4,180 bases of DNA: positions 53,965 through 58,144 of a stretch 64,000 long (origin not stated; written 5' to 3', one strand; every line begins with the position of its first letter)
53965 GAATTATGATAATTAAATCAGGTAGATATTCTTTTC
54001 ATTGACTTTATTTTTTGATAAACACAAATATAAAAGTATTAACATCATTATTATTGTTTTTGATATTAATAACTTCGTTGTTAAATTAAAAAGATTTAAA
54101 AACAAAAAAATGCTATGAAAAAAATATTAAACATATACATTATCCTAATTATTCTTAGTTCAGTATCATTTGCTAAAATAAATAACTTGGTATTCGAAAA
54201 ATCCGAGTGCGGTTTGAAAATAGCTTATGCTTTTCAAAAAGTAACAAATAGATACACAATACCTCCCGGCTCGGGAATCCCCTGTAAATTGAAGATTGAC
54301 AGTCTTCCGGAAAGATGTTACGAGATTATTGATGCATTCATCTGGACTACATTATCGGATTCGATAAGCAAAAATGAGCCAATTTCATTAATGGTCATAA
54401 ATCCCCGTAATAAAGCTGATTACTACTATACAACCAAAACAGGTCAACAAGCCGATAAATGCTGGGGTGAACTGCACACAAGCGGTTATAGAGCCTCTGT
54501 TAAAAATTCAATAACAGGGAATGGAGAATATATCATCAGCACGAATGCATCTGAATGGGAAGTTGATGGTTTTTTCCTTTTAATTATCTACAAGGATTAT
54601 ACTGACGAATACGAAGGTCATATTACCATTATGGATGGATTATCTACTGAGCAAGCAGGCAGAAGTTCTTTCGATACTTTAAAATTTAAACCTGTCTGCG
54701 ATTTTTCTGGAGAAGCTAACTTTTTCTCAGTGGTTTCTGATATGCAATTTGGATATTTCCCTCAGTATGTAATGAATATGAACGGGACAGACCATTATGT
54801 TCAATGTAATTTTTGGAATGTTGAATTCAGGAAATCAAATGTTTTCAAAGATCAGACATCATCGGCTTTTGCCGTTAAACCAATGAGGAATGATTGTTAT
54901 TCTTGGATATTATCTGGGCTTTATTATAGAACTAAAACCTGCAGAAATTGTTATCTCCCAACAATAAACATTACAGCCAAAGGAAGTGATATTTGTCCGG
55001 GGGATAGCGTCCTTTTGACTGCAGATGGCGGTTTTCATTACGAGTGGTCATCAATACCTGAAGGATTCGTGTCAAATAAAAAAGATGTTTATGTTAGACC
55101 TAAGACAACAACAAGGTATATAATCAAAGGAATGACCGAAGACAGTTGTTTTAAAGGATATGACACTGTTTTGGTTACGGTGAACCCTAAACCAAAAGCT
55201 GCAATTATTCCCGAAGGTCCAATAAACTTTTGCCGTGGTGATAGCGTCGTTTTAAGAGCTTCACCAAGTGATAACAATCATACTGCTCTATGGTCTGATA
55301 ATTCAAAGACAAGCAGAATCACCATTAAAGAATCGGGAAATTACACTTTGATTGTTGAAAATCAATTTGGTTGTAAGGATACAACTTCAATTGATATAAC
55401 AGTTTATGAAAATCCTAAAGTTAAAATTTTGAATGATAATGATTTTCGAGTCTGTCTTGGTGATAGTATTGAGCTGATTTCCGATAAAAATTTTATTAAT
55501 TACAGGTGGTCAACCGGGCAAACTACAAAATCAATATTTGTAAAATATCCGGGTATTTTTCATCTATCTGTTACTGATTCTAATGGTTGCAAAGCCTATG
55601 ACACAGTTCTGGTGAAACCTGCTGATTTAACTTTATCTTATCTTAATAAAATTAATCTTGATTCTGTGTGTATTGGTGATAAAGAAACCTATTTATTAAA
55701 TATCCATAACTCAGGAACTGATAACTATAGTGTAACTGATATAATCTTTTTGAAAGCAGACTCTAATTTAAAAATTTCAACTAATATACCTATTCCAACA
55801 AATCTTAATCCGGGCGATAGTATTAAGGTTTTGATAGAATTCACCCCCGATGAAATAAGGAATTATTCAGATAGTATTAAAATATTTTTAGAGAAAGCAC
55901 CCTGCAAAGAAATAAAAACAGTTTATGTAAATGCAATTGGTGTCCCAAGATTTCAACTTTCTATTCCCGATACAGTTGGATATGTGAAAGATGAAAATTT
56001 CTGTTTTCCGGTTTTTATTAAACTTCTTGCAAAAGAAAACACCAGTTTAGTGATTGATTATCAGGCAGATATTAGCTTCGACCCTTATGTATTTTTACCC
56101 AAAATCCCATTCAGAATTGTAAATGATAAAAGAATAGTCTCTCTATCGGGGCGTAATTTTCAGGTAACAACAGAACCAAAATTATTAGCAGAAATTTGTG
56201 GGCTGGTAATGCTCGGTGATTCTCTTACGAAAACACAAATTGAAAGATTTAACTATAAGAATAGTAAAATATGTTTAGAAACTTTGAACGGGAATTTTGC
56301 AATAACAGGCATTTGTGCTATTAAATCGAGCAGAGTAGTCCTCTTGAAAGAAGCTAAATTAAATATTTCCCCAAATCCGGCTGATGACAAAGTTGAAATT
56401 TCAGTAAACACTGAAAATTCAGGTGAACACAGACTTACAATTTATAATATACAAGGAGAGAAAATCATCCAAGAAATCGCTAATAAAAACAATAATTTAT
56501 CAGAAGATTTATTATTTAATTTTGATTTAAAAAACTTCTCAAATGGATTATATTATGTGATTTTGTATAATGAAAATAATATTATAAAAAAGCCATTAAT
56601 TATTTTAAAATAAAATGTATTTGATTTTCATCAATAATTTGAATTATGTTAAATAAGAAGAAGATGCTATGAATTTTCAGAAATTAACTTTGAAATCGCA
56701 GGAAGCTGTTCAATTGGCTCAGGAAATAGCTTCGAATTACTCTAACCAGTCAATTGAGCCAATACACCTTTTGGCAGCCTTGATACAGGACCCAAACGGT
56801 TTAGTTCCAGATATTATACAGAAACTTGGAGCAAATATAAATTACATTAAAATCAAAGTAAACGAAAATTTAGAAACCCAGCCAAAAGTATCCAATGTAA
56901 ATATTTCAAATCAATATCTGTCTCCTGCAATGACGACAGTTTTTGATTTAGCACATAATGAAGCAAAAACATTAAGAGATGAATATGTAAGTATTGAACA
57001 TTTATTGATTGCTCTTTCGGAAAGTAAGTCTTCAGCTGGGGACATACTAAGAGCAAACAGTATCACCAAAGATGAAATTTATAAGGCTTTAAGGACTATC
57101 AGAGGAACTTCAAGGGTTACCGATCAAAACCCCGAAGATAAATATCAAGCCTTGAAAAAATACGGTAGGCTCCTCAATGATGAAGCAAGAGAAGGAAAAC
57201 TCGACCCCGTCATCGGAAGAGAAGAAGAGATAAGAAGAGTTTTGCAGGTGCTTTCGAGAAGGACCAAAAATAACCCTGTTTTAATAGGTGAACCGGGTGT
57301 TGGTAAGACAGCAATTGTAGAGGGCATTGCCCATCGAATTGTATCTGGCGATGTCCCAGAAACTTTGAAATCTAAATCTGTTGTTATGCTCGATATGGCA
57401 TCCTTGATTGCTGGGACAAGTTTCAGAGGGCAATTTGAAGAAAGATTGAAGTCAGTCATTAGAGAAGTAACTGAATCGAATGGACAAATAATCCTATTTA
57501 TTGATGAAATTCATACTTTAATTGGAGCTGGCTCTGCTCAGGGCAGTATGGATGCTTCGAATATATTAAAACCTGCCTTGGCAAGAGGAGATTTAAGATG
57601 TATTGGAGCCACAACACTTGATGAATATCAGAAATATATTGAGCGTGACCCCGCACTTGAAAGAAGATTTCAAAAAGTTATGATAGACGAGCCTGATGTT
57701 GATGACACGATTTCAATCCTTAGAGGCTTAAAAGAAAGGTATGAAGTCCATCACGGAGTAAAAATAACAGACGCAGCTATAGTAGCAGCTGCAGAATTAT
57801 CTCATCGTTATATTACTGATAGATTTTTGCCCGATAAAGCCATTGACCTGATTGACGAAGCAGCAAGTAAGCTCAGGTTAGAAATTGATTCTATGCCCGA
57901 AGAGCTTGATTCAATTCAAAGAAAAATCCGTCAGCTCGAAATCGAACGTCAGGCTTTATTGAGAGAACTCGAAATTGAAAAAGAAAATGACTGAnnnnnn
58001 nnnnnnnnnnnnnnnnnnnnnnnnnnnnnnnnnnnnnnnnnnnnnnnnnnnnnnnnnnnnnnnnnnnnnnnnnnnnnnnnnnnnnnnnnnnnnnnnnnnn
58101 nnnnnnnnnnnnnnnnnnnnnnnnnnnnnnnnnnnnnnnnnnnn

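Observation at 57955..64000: Low-GC, tightly packed five-gene block beginning where clpB is truncated: candidate uncharacterised signalling or defence module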

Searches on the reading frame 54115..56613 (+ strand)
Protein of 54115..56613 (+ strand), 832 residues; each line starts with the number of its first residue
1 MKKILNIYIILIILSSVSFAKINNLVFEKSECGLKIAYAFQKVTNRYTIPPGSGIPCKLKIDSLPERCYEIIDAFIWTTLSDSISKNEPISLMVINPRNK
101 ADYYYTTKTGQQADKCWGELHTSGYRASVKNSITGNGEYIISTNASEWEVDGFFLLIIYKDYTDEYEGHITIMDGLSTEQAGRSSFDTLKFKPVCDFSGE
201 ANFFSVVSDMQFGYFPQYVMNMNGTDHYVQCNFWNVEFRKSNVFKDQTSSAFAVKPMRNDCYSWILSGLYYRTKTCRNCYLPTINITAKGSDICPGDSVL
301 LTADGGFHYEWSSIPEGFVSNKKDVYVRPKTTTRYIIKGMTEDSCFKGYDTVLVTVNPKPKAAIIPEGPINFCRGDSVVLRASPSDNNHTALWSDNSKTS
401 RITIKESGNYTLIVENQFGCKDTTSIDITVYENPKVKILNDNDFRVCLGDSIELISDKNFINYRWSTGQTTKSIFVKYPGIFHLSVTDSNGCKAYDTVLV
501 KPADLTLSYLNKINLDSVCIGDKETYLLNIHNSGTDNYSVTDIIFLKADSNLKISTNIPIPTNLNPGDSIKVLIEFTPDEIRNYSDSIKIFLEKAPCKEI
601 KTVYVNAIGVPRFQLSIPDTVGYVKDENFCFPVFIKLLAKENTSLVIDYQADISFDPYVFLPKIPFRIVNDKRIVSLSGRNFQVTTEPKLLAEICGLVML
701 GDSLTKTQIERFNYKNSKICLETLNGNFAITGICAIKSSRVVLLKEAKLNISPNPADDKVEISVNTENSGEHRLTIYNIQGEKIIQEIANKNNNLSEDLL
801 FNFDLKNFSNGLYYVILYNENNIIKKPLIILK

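Call 6: search_protein_families(library=pfam, proteins=[window:54115-56613:+], max_evalue=0.01)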
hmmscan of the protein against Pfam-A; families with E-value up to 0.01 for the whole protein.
window:54115-56613:+ (832 aa): 4 families
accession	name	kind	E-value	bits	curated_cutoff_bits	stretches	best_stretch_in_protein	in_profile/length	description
PF18962.6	Por_Secre_tail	-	1.1e-10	42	27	1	751-829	1-74/75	Secretion system C-terminal sorting domain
PF19081.6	Ig_7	-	4.1e-06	27.4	27.3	0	285-358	4-84/84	Ig-like domain CHU_C associated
PF22544.2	HYDIN_VesB_CFA65-like_Ig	-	8.2e-06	26.4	25.5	1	509-596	5-90/100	HYDIN/CFA65/VesB-like, Ig-like domain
PF15780.11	ASH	-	0.005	17.4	27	0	511-581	12-79/98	Abnormal spindle-like microcephaly-assoc'd, ASPM-SPD-2-Hydin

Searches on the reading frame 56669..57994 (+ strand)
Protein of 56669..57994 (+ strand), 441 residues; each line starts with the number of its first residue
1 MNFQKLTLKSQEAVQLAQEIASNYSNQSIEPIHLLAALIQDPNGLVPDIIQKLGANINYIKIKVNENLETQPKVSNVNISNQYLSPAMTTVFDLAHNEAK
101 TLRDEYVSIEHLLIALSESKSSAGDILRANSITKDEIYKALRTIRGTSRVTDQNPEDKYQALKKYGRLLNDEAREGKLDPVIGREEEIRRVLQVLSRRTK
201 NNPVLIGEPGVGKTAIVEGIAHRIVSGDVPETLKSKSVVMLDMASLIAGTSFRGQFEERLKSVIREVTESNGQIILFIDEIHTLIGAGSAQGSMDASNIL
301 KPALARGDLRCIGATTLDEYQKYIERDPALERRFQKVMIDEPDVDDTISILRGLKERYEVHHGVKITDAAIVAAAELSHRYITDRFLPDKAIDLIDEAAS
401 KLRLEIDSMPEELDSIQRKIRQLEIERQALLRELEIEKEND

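Call 6: search_protein_families(library=pfam, proteins=[window:56669-57994:+], max_evalue=0.01)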
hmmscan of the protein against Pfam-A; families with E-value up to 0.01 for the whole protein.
window:56669-57994:+ (441 aa): 11 families
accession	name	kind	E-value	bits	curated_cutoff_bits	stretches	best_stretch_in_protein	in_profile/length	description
PF17871.7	AAA_lid_9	-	4.1e-36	123.5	22.8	1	344-439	2-97/104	AAA lid domain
PF02861.25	Clp_N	-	6.6e-25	87.5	20.7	2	95-146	1-53/53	Clp amino terminal domain, pathogenicity island component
PF00004.35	AAA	-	1e-13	52.3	21.2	1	204-337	2-126/131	ATPase family associated with various cellular activities (AAA)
PF13191.12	AAA_16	-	8.4e-09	36.6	32.6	1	181-227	2-51/167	AAA ATPase domain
PF01637.24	ATPase_2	-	1.6e-06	28.6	33.2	1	184-289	4-127/225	ATPase domain predominantly from Archaea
PF05621.17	TniB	-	4.4e-06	26.7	22.4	1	187-339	22-184/189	Bacterial TniB protein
PF13401.12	AAA_22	-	5.1e-05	24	27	1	198-289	3-97/130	AAA domain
PF23569.1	NBD_SMAX1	-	8.3e-05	22.8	27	1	185-269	16-100/212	SMAX1 nucleotide binding domain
PF07728.20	AAA_5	-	0.00033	21.1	22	1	204-283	3-77/139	AAA domain (dynein-related subfamily)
PF13173.12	AAA_14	-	0.0045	17.4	27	0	204-287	6-77/129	AAA domain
PF20720.3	nSTAND3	-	0.0051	16.9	27.2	0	189-226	8-43/155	Novel STAND NTPase 3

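Call 16: find_homologous_proteins(query=window:56669-57994:+, max_evalue=1e-30)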
Query window:56669-57994:+ (441 aa): 8000 proteins with E <= 1e-30 among 8000 candidates; the best 120 are listed.
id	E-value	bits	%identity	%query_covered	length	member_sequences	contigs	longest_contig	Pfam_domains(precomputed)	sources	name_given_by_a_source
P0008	6.0e-268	906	96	100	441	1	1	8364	PF02861.26,PF00004.36,PF23569.2,PF17871.8,PF01637.25,PF05621.18,PF13191.13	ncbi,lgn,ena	-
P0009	5.5e-266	900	95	100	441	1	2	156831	PF02861.26,PF00004.36,PF23569.2,PF17871.8,PF01637.25,PF05621.18,PF13191.13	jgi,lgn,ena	-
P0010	2.5e-265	898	95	100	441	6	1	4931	PF02861.26,PF00004.36,PF23569.2,PF17871.8,PF01637.25,PF05621.18,PF13191.13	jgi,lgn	jgi:ATP-dependent Clp protease ATP-binding subunit ClpB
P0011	4.1e-265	897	95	100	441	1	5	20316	PF02861.26,PF00004.36,PF23569.2,PF17871.8,PF01637.25,PF05621.18,PF13191.13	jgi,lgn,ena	-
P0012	2.1e-262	888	94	100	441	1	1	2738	PF02861.26,PF00004.36,PF23569.2,PF17871.8,PF01637.25,PF05621.18,PF13191.13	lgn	-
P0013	2.4e-260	881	95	98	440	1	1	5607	PF02861.26,PF00004.36,PF23569.2,PF17871.8,PF01637.25,PF05621.18,PF13191.13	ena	-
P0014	3.8e-259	877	93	100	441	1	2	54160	PF02861.26,PF00004.36,PF23569.2,PF17871.8,PF01637.25,PF05621.18,PF13191.13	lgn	-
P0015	9.5e-259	876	93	100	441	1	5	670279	PF02861.26,PF00004.36,PF23569.2,PF17871.8,PF01637.25,PF05621.18,PF13191.13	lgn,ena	-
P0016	8.5e-258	873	92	100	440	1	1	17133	PF02861.26,PF00004.36,PF23569.2,PF17871.8,PF01637.25,PF05621.18,PF13191.13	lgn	-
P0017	1.6e-233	793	83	99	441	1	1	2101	PF02861.26,PF00004.36,PF23569.2,PF17871.8,PF01637.25,PF05621.18,PF13191.13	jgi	jgi:ATP-dependent Clp protease ATP-binding subunit ClpB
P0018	1.2e-217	741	77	100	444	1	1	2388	PF02861.26,PF00004.36,PF23569.2,PF17871.8,PF01637.25,PF05621.18,PF13191.13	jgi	jgi:ATP-dependent Clp protease ATP-binding subunit ClpB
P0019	8.2e-215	731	77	98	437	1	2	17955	PF02861.26,PF00004.36,PF23569.2,PF17871.8,PF13191.13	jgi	-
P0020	2.6e-213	727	76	99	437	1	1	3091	PF02861.26,PF00004.36,PF23569.2,PF17871.8,PF01637.25,PF13191.13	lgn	-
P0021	2.1e-212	724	76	99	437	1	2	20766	PF02861.26,PF00004.36,PF23569.2,PF17871.8,PF13191.13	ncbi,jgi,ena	-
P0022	2.2e-212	723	76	99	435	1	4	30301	PF02861.26,PF00004.36,PF23569.2,PF17871.8,PF01637.25,PF13191.13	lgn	-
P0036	3.8e-211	719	76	99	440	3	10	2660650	PF02861.26,PF00004.36,PF23569.2,PF17871.8,PF05621.18,PF13191.13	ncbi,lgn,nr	ncbi:MAG: ClpB protein [Candidatus Kapaibacterium sp.]|nr:MAG: ClpB protein [Candidatus Kapabacteria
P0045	1.1e-210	718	75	98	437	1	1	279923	PF02861.26,PF00004.36,PF23569.2,PF17871.8,PF13191.13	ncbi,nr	ncbi:MAG: AAA family ATPase [Ignavibacteria bacterium]|nr:AAA family ATPase [Ignavibacteria bacteriu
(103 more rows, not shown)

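Call 17: find_encoding_contigs(protein=P0036, flank=8000, max_places=2)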
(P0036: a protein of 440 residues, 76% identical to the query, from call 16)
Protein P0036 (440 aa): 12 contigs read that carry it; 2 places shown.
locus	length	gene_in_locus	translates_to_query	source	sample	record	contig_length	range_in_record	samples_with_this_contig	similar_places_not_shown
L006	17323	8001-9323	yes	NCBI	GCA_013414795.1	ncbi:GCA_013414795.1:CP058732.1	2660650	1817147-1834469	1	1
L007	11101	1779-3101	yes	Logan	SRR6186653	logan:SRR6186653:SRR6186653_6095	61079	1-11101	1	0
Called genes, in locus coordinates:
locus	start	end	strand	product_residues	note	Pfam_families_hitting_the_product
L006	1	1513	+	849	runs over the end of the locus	PF17764:PriA_3primeBD, PF08820:DUF1803 (faint), PF00270:DEAD, PF04851:ResIII, PF18319:Zn_ribbon_PriA, PF00271:Helicase_C, PF18074:PriA_C (weak)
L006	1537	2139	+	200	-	PF13174:TPR_6 (faint)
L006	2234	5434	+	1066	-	PF25778:DUF7948, PF06739:SBBP (weak), PF13895:Ig_2 (faint), PF07679:I-set (faint), PF19081:Ig_7 (faint), PF13927:Ig_3 (weak), PF18962:Por_Secre_tail (faint)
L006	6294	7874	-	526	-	PF00072:Response_reg, PF08665:PglZ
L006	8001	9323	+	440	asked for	PF02861:Clp_N, PF05621:TniB (faint), PF13191:AAA_16 (weak), PF23569:NBD_SMAX1 (weak), PF00004:AAA, PF17871:AAA_lid_9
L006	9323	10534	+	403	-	PF00072:Response_reg, PF13487:HD_5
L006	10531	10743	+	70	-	PF06289:FlbD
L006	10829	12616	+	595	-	-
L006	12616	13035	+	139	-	PF13581:HATPase_c_2, PF02518:HATPase_c (weak)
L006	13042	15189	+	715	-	-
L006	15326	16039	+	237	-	PF01127:Sdh_cyt (faint)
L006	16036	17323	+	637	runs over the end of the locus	PF00890:FAD_binding_2, PF01266:DAO, PF02910:Succ_DH_flav_C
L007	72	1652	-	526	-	PF00072:Response_reg, PF08665:PglZ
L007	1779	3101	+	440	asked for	PF02861:Clp_N, PF05621:TniB (faint), PF13191:AAA_16 (weak), PF23569:NBD_SMAX1 (weak), PF00004:AAA, PF17871:AAA_lid_9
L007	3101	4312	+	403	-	PF00072:Response_reg, PF13487:HD_5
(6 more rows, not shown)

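Call 18: find_encoding_contigs(protein=P0045, flank=8000, max_places=2)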
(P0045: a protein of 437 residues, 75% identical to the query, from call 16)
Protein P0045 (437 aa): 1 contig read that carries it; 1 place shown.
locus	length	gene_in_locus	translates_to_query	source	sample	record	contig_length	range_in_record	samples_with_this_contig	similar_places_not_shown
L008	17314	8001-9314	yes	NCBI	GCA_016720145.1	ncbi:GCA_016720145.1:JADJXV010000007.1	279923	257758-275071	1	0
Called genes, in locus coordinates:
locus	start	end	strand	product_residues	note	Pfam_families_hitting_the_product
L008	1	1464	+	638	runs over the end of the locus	PF13522:GATase_6, PF13537:GATase_7, PF00733:Asn_synthase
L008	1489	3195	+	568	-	PF13385:Laminin_G_3, PF18962:Por_Secre_tail (faint)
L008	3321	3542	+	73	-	-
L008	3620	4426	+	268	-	PF01209:Ubie_methyltran, PF08003:Methyltransf_9, PF13489:Methyltransf_23, PF02353:CMAS, PF13847:Methyltransf_31, PF08241:Methyltransf_11, PF08242:Methyltransf_12, PF13649:Methyltransf_25, +1 more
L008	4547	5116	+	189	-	PF04542:Sigma70_r2, PF08281:Sigma70_r4_2, PF04545:Sigma70_r4 (weak)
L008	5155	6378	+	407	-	-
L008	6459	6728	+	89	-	-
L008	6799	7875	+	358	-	PF13385:Laminin_G_3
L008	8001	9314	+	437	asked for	PF02861:Clp_N, PF23569:NBD_SMAX1, PF13191:AAA_16 (weak), PF00004:AAA, PF17871:AAA_lid_9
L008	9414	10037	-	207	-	PF18962:Por_Secre_tail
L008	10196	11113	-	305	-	PF06739:SBBP (weak)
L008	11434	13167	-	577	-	PF00496:SBP_bac_5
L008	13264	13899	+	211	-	PF01726:LexA_DNA_bind, PF00717:Peptidase_S24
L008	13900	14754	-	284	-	PF01430:HSP33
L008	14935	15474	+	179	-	PF05708:Peptidase_C92 (faint), PF00877:NLPC_P60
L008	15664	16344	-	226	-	PF10677:DUF2490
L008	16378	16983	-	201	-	PF01330:RuvA_N, PF00633:HHH (faint), PF21176:RecR_HhH (faint), PF14520:HHH_5, PF07499:RuvA_C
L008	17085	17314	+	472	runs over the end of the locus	-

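Call 41: search_protein_families(library=ncbifam, proteins=[window:56669-57994:+], max_evalue=0.001)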
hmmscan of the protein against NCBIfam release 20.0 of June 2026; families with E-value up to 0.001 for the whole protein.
window:56669-57994:+ (441 aa): 11 families
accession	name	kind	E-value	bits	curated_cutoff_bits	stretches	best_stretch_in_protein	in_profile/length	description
TIGR03346.1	chaperone_ClpB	equivalog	1.6e-202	675.2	1232.1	1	6-435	1-429/853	ATP-dependent chaperone ClpB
NF008118.0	PRK10865.1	equivalog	1.7e-166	555.6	1417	1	1-433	1-432/857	ATP-dependent chaperone ClpB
TIGR03345.1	VI_ClpV1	equivalog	4.2e-132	442.2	884.95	1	9-439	4-447/852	type VI secretion system ATPase TssH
TIGR02639.1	ClpA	equivalog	1.8e-125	419.9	993.15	1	10-413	5-419/734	ATP-dependent Clp protease ATP-binding subunit ClpA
NF033606.1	heat_AAA_ClpK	exception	1.6e-113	380.4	1900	1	9-428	115-533/949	heat shock survival AAA family ATPase ClpK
NF033607.0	disagg_AAA_ClpG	exception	1.5e-112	377.3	1900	1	9-427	92-511/932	AAA family protein disaggregase ClpG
NF008263.0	PRK11034.1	equivalog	1.7e-94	317.2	1350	1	157-404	164-411/758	ATP-dependent Clp protease ATP-binding subunit ClpA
TIGR03922.1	T7SS_EccA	equivalog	8.6e-07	27.9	466.65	1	199-337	311-445/557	type VII secretion AAA-ATPase EccA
TIGR02928.1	TIGR02928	subfamily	4.6e-05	22.4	181.3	0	179-288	15-144/366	orc1/cdc6 family replication initiation protein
TIGR02858.1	spore_III_AA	equivalog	0.0005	19.4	281.3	1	191-250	103-163/272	stage III sporulation protein AA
TIGR00764.1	lon_rel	equivalog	0.00063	18.4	516.6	0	178-227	17-64/608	ATP-dependent protease LonB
